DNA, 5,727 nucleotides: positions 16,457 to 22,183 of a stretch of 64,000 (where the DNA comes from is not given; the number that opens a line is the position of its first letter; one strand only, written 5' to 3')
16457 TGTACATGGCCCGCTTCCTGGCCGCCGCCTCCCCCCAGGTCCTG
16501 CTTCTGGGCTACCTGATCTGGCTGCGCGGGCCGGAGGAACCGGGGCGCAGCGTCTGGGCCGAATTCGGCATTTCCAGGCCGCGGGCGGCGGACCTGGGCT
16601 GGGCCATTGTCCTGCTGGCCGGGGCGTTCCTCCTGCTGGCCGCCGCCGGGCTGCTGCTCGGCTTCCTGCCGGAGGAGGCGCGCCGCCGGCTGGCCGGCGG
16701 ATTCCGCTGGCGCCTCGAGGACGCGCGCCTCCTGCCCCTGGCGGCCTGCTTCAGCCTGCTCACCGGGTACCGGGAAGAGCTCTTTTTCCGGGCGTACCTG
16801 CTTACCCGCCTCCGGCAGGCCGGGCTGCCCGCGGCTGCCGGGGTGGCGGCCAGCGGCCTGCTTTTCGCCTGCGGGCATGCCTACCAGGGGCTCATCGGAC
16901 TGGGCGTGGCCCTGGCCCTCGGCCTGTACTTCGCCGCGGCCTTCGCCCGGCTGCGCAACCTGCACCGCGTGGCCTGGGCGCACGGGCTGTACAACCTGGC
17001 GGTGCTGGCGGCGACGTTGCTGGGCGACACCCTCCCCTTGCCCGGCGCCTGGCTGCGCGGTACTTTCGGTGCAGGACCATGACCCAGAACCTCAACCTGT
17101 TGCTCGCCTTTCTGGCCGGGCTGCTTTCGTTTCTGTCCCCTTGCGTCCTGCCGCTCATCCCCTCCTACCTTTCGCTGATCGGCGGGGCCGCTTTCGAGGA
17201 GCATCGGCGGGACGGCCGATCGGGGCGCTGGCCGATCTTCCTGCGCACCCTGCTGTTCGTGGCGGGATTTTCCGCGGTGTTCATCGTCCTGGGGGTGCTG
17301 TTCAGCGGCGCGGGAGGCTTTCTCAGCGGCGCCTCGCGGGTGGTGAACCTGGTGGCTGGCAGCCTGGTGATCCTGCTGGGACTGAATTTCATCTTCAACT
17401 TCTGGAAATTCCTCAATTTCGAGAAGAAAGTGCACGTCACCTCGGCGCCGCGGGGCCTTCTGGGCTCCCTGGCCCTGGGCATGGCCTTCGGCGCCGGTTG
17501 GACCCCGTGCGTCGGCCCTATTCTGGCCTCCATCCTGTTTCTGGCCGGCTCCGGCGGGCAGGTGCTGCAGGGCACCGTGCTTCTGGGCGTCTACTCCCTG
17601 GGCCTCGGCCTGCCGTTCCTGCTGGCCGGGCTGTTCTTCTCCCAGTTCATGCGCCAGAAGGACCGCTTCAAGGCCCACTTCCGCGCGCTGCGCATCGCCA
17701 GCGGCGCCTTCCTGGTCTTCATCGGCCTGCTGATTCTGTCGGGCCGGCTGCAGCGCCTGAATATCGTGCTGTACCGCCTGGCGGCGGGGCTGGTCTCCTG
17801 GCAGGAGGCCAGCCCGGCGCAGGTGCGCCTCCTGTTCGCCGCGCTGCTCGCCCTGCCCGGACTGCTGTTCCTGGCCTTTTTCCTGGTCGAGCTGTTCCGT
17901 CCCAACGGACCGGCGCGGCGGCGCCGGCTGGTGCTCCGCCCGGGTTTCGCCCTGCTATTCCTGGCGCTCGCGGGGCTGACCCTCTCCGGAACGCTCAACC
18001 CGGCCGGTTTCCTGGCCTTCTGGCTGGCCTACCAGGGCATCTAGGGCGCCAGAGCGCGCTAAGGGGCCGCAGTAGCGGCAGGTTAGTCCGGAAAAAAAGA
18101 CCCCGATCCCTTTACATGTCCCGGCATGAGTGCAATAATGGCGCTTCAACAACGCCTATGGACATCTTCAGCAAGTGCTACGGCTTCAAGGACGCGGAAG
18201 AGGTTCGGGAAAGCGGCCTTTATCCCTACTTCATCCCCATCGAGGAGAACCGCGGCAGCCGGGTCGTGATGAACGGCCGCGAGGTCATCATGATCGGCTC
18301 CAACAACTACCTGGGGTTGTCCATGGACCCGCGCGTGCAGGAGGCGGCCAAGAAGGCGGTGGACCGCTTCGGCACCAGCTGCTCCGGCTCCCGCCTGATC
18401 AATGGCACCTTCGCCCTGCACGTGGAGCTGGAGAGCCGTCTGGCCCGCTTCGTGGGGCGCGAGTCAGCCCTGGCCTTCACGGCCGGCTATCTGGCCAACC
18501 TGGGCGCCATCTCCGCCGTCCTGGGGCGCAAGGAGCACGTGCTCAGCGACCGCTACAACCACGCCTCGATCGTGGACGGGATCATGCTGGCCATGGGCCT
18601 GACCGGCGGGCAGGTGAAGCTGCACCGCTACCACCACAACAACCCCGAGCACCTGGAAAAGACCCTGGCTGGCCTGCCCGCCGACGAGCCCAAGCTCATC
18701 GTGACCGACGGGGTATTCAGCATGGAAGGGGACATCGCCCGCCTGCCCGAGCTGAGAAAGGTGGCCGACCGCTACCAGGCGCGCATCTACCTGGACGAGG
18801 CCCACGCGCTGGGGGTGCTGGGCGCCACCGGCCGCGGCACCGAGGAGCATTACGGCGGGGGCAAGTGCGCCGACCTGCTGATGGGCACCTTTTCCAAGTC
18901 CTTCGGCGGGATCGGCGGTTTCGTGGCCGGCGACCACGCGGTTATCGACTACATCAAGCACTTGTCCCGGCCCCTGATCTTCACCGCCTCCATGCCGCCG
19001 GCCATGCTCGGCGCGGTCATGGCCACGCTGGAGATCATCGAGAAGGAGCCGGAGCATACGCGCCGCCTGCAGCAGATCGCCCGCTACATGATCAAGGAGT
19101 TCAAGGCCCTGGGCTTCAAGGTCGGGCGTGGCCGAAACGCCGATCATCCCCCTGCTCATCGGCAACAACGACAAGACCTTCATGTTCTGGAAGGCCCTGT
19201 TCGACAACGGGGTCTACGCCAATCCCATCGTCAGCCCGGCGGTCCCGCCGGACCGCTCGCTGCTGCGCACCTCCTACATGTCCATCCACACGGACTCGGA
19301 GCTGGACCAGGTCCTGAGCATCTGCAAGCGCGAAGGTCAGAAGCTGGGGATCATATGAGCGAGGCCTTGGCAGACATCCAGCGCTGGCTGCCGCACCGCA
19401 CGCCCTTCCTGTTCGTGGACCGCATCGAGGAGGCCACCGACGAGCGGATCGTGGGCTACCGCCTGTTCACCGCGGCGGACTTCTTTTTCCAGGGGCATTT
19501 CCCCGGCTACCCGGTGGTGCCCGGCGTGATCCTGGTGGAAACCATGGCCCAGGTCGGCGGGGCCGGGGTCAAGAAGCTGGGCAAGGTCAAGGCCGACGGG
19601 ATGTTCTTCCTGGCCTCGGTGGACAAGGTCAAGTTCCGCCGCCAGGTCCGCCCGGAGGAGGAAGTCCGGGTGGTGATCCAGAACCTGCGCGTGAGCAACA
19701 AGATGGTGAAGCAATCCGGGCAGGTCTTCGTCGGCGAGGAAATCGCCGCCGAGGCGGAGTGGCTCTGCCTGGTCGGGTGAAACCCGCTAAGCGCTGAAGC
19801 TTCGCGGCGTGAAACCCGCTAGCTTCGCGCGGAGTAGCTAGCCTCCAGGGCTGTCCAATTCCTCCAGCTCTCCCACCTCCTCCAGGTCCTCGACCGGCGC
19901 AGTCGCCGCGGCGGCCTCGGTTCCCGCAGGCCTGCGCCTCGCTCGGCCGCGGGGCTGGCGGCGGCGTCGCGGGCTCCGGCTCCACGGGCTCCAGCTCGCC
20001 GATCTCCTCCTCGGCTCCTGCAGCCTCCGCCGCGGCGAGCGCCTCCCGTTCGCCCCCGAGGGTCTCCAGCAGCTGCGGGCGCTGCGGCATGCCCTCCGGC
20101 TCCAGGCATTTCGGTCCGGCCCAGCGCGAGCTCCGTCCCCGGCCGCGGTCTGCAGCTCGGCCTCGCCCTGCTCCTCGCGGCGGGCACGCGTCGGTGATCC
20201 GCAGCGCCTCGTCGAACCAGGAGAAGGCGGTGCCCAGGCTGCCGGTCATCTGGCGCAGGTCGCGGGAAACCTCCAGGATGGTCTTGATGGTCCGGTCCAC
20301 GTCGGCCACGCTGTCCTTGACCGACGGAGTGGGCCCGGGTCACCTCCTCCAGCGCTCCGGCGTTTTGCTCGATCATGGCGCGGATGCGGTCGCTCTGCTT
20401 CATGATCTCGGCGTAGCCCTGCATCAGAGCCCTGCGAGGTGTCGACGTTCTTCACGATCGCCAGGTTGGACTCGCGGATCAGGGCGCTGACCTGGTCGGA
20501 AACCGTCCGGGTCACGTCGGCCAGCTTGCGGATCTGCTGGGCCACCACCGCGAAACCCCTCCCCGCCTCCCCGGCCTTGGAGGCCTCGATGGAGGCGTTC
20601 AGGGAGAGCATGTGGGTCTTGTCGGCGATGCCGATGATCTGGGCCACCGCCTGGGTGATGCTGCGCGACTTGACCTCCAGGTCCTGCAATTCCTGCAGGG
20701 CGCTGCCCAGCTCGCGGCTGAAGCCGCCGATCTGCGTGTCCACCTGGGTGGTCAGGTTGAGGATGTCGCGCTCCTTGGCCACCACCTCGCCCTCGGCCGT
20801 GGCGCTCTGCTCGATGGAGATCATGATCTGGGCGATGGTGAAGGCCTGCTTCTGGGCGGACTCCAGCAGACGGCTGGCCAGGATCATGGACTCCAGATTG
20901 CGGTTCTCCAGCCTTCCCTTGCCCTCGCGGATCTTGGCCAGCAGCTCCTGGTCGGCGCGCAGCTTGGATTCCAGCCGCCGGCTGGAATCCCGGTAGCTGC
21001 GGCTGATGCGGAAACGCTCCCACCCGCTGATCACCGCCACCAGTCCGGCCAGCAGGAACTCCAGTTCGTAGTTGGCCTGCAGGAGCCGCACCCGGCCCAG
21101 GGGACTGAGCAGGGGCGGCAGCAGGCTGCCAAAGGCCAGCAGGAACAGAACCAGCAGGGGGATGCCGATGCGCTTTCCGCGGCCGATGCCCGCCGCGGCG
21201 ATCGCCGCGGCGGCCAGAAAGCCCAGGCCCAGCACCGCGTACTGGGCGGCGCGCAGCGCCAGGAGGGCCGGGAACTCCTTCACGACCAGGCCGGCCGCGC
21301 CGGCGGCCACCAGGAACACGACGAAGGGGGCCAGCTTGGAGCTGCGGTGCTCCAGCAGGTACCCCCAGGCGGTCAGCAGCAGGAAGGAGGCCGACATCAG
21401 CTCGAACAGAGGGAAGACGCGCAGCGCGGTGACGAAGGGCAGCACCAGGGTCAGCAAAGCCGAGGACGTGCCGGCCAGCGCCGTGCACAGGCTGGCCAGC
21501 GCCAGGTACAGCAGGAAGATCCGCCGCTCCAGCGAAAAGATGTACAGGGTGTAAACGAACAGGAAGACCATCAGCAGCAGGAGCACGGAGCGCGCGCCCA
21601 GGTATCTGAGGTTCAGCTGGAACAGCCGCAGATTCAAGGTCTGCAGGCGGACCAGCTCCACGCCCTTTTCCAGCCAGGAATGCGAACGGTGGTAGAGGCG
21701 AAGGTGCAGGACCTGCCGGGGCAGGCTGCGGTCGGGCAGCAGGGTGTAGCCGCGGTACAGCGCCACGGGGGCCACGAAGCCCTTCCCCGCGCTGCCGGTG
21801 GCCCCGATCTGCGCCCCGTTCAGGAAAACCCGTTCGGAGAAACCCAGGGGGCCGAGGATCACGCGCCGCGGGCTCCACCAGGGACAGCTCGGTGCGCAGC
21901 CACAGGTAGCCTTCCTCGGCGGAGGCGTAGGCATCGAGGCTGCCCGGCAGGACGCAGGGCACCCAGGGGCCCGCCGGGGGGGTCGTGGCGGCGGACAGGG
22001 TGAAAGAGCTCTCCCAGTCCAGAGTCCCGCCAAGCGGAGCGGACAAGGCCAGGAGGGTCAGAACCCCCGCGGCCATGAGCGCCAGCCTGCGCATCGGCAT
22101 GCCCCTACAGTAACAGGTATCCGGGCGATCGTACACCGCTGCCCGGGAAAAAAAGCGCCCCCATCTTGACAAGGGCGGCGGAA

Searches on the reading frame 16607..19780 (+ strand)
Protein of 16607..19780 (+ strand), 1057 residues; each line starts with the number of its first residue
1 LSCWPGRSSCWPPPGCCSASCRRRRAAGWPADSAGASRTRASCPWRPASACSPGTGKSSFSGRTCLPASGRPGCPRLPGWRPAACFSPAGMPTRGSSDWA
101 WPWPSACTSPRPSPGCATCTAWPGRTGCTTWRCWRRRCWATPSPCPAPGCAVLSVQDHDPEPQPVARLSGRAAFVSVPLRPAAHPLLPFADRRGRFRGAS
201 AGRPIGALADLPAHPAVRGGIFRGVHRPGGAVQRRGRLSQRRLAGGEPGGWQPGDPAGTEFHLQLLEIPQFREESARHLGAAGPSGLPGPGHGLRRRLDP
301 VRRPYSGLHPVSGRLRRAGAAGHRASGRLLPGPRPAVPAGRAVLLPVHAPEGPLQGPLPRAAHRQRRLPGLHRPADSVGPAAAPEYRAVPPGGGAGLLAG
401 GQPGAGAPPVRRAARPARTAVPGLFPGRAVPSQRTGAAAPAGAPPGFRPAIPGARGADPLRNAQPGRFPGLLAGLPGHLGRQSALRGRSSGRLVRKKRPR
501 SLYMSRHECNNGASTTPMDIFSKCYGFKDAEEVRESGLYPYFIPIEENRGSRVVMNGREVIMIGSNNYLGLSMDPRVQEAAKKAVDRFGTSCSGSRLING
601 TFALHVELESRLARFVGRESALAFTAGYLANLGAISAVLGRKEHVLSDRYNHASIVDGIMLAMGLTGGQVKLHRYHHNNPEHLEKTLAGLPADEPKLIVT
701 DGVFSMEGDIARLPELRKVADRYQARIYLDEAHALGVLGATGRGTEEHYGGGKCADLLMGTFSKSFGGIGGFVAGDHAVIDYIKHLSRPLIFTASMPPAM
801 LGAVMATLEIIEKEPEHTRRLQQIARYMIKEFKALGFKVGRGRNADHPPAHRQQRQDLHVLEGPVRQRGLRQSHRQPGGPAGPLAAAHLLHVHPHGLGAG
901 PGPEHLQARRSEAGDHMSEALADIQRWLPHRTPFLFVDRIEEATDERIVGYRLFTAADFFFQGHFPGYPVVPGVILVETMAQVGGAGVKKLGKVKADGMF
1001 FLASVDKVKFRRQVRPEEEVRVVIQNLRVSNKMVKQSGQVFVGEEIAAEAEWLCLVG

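Call 28: search_protein_families(library=pfam, proteins=[window:16607-19780:+], max_evalue=0.001)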
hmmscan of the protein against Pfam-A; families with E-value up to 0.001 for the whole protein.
window:16607-19780:+ (1057 aa): 3 families
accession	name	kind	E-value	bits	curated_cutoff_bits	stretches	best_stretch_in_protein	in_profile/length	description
PF00155.27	Aminotran_1_2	-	1.6e-45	156.3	19.7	1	559-841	2-299/361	Aminotransferase class I and II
PF07977.19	FabA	-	1.4e-22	80.2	23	1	928-1050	1-137/138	FabA-like domain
PF01212.27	Beta_elim_lyase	-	1.4e-07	31.5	27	1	607-788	36-224/288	Beta-eliminating lyase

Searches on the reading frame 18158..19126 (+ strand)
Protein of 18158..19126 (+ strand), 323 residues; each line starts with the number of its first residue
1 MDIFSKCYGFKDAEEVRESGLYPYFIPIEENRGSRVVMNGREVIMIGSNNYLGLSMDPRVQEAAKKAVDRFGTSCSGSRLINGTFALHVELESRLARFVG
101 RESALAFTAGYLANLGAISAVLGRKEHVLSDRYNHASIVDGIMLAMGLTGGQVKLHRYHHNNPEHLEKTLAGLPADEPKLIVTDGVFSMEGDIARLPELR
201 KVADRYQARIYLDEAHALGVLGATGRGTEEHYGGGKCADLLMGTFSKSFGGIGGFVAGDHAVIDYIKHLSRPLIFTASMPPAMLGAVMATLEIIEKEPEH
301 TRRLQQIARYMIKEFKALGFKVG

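Call 67: search_solved_structures(query=window:18158-19126:+, max_evalue=1e-40)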
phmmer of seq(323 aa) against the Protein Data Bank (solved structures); distinct sequences matched with E-value up to 1e-40: 37.
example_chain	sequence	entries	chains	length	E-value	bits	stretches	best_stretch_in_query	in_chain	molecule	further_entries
3a2b_A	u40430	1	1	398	2.1e-94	320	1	6-322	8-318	Serine palmitoyltransferase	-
8guh_A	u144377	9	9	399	2.2e-94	320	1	6-322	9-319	Serine palmitoyltransferase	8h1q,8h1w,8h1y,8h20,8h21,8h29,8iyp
8s1y_A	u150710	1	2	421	2.4e-71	244.3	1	12-320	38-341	8-amino-7-oxononanoate synthase/2-amino-3-ketobutyrate coenzyme A ligase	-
7poa_A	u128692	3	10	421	6e-71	243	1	12-320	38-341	8-amino-7-oxononanoate synthase/2-amino-3-ketobutyrate coenzyme A ligase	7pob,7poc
2w8j_A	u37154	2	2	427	5.5e-69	236.5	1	2-323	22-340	SERINE PALMITOYLTRANSFERASE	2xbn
2jgt_A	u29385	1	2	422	5.8e-69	236.5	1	2-323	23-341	SERINE PALMITOYLTRANSFERASE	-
2jg2_A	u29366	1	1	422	6.4e-69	236.3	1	2-323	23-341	SERINE PALMITOYLTRANSFERASE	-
2w8t_A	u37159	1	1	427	9.5e-69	235.8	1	2-323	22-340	SERINE PALMITOYLTRANSFERASE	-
2w8u_A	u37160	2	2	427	1.5e-68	235.1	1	2-323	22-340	SERINE PALMITOYLTRANSFERASE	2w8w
2w8v_A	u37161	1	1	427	1.7e-68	235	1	2-323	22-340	SERINE PALMITOYLTRANSFERASE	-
4bmk_A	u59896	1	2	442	5.1e-68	233.4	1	2-323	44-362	SERINE PALMITOYLTRANSFERASE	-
2x8u_A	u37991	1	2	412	2.3e-64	221.4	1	23-323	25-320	SERINE PALMITOYLTRANSFERASE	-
7bxp_A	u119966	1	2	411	2.7e-59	204.7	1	12-322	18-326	2-amino-3-ketobutyrate coenzyme A ligase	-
7bxq_A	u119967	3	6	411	1.9e-58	202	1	12-322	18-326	2-amino-3-ketobutyrate coenzyme A ligase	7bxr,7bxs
7v58_A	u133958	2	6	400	9.1e-56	193.1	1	12-320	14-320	2-amino-3-ketobutyrate coenzyme A ligase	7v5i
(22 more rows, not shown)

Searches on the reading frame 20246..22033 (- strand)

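Call 28: search_protein_families(library=pfam, proteins=[window:20246-22033:-], max_evalue=0.001)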
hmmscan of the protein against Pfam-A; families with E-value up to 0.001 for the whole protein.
window:20246-22033:- (595 aa): 1 family
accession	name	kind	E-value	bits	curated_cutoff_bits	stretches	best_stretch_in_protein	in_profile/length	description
PF00015.26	MCPsignal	-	9.1e-21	74.9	34.6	1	440-532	16-112/172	Methyl-accepting chemotaxis protein (MCP) signalling domain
